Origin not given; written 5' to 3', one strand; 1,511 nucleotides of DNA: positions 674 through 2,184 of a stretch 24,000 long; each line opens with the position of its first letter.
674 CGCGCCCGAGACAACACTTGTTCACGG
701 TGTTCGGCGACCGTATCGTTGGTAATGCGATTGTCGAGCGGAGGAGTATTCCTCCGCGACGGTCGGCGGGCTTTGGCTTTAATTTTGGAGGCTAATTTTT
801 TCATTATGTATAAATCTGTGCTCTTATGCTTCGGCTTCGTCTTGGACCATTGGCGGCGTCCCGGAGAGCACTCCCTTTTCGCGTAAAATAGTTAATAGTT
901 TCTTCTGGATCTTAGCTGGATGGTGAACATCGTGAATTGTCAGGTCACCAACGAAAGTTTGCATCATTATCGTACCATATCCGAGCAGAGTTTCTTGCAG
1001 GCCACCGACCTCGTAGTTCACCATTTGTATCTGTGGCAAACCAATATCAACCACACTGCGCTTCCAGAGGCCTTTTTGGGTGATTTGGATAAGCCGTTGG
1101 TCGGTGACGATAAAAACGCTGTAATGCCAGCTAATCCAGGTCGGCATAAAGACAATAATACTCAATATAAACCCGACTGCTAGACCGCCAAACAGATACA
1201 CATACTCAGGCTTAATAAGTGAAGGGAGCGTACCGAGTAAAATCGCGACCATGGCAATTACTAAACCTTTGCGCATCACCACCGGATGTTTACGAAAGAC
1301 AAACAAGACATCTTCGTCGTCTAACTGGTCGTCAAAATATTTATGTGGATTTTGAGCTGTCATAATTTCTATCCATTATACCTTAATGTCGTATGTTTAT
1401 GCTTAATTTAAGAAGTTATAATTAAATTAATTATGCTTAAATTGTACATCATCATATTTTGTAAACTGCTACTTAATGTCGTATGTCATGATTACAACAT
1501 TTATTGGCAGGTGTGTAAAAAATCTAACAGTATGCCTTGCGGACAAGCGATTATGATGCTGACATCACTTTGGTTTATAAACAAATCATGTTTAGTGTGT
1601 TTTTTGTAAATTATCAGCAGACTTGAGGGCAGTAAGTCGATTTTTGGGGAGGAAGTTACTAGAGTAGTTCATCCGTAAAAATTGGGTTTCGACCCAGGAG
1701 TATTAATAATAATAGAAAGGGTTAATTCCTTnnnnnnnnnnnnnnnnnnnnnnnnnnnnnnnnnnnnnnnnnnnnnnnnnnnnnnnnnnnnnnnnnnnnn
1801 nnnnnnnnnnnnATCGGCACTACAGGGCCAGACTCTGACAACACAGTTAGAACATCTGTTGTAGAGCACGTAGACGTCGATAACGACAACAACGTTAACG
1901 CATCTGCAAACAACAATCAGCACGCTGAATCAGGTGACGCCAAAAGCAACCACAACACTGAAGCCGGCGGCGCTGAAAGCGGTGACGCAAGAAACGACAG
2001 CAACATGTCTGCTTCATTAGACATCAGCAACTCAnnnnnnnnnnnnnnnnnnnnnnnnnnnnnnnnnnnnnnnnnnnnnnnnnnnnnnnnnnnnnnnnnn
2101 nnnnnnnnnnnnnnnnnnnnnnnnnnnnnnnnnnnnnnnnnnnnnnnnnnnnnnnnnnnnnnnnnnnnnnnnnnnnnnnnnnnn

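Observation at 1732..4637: Adjacent short/long paralogous secreted repeat proteins: a possible anchor-plus-subunit surface fibre or layer system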

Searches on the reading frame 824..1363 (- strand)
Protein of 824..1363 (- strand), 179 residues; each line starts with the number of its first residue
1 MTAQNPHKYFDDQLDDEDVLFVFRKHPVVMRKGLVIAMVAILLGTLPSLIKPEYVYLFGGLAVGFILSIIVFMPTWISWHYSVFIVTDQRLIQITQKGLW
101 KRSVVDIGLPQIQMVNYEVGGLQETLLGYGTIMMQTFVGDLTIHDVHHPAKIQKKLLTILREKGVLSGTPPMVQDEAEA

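Call 4: search_protein_families(library=pfam, proteins=[window:824-1363:-], max_evalue=0.1)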
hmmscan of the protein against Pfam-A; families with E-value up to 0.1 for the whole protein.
window:824-1363:- (179 aa): 2 families
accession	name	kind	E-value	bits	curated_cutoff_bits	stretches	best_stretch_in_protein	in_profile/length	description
PF03703.20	bPH_2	-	0.00081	20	22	1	83-154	5-76/78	Bacterial PH domain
PF14470.12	bPH_3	-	0.00093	20.1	23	1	81-121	22-62/95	Bacterial PH domain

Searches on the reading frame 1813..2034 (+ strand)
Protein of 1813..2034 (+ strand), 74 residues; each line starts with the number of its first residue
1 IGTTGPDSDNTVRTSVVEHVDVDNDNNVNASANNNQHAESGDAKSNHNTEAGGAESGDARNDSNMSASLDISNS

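Call 44: search_protein_representatives(alignment_id=A4)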
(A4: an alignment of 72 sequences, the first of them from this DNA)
Query: 72 sequences, 73 profile positions. Proteins with E-value up to 0.001 (for the whole library): 2223; up to 1e-10: 1257; up to 1e-30: 412. The best 150 are listed.
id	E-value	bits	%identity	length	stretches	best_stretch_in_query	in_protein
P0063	1.8e-76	268.2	-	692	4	1-73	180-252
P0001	4.7e-70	247.7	-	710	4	1-73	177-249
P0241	5.4e-70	247.5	-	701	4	2-72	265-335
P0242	2.8e-69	245.2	-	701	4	1-72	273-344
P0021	4.1e-69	244.7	-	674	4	1-73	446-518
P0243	5.2e-69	244.3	-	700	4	1-73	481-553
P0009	1.3e-67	239.9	-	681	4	1-73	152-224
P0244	1.9e-67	239.3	-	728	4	2-72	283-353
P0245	4.3e-67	238.2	-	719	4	3-73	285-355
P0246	1.8e-66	236.2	-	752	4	2-73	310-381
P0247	2.3e-66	235.9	-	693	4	1-72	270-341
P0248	1.1e-65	233.6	-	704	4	1-73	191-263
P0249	1.0e-64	230.5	-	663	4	1-72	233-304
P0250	1.8e-64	229.8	-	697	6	1-73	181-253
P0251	2.3e-63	226.2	-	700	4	1-72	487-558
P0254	4.8e-62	222.0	-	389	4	1-73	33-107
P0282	3.1e-56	203.4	-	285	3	2-71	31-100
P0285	2.5e-55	200.5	-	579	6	3-73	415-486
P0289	8.4e-55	198.8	-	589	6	2-70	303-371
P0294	4.3e-54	196.5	-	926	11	2-63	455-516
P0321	2.6e-51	187.6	-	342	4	1-73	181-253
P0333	1.1e-49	182.5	-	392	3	1-73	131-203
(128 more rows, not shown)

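Call 47: search_protein_families(library=pfam, proteins=[P0294, P0285, P0254, P0282, P0321, P0333], max_evalue=0.1)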
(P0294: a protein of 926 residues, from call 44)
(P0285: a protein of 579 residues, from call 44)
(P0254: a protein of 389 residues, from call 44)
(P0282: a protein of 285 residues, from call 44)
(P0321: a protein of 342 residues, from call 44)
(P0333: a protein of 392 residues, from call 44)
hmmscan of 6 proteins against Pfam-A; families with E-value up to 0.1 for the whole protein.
P0294 (926 aa): 0 families

P0285 (579 aa): 0 families

P0254 (389 aa): 0 families

P0282 (285 aa): 0 families

P0321 (342 aa): 0 families

P0333 (392 aa): 0 families

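Call 50: search_solved_structures(query=A4, max_evalue=10, show_alignments=3)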
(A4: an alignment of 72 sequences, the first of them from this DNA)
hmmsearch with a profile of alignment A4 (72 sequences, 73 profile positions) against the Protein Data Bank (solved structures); distinct sequences matched with E-value up to 10: 0.

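Call 66: list_cluster_members(proteins=[P0294, P0285, P0254, P0282, P0321, P0333, P0002, P0063, P0220, P0289])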
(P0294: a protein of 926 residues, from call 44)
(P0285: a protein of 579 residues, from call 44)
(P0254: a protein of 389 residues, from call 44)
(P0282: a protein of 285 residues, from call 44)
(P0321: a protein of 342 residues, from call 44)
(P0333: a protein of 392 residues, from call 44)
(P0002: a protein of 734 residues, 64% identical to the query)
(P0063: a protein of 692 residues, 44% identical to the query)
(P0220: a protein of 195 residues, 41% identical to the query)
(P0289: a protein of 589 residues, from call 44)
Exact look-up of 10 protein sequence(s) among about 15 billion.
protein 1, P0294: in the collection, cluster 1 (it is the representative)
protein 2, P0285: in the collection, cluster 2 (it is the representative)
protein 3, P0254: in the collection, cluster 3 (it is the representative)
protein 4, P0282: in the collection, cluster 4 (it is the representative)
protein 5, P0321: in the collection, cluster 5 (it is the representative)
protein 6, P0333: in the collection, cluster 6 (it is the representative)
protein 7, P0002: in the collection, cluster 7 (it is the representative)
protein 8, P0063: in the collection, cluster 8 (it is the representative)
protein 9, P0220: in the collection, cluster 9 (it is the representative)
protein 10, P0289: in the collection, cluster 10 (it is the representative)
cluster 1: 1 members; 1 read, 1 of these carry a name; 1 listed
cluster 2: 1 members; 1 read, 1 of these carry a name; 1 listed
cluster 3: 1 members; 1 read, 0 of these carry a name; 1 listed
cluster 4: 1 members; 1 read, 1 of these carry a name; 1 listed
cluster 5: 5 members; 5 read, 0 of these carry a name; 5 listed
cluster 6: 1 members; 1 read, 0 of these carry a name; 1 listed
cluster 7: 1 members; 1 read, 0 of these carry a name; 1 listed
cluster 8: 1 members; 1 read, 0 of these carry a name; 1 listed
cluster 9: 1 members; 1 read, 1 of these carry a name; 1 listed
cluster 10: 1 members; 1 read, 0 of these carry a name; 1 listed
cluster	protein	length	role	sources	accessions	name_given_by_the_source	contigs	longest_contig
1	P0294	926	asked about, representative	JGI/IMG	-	hypothetical protein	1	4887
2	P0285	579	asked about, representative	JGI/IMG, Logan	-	hypothetical protein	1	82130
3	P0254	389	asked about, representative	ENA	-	-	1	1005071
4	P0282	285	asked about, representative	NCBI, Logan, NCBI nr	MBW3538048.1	hypothetical protein KY386_00975 [Candidatus Parcubacteria bacterium] | hypothetical protein [Candidatus Parcubacteria bacterium]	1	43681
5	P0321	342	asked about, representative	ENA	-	-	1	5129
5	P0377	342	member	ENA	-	-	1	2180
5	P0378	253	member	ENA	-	-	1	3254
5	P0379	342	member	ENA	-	-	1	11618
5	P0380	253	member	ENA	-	-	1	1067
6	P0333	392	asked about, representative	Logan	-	-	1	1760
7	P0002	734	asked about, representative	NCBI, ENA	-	-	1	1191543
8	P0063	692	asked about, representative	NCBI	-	-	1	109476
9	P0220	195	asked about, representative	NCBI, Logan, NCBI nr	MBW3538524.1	hypothetical protein KY386_03475 [Candidatus Parcubacteria bacterium] | hypothetical protein [Candidatus Parcubacteria bacterium]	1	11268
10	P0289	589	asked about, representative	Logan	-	-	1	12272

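Call 87: find_homologous_proteins(query=P0294, max_evalue=0.001)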
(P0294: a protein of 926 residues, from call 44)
Query P0294 (926 aa): 177 proteins with E <= 0.001 among 8000 candidates; the best 120 are listed.
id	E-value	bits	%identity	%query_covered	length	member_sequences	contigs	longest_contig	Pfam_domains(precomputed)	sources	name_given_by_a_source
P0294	0.0e+0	1910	100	100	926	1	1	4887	-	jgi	jgi:hypothetical protein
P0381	2.1e-102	362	39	62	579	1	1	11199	-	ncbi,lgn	-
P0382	1.9e-64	237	36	55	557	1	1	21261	-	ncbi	-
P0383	5.2e-64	235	38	51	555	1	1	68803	-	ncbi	-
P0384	1.3e-62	231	33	74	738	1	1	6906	-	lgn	-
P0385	2.1e-55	207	34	46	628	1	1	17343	-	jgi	jgi:hypothetical protein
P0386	2.0e-51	194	35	56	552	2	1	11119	-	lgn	-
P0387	4.0e-47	179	35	54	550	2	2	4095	-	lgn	-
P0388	3.9e-46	176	33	45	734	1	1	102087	-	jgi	jgi:hypothetical protein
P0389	1.1e-45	175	35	46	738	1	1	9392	-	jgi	jgi:hypothetical protein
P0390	2.0e-45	174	31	64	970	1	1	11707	PF00404.25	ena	-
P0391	2.5e-45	174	29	76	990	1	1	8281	PF00404.25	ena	-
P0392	8.5e-45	172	33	48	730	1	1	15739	-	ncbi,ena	-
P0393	5.0e-44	169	35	37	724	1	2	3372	-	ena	-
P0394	5.1e-44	169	35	37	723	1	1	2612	-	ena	-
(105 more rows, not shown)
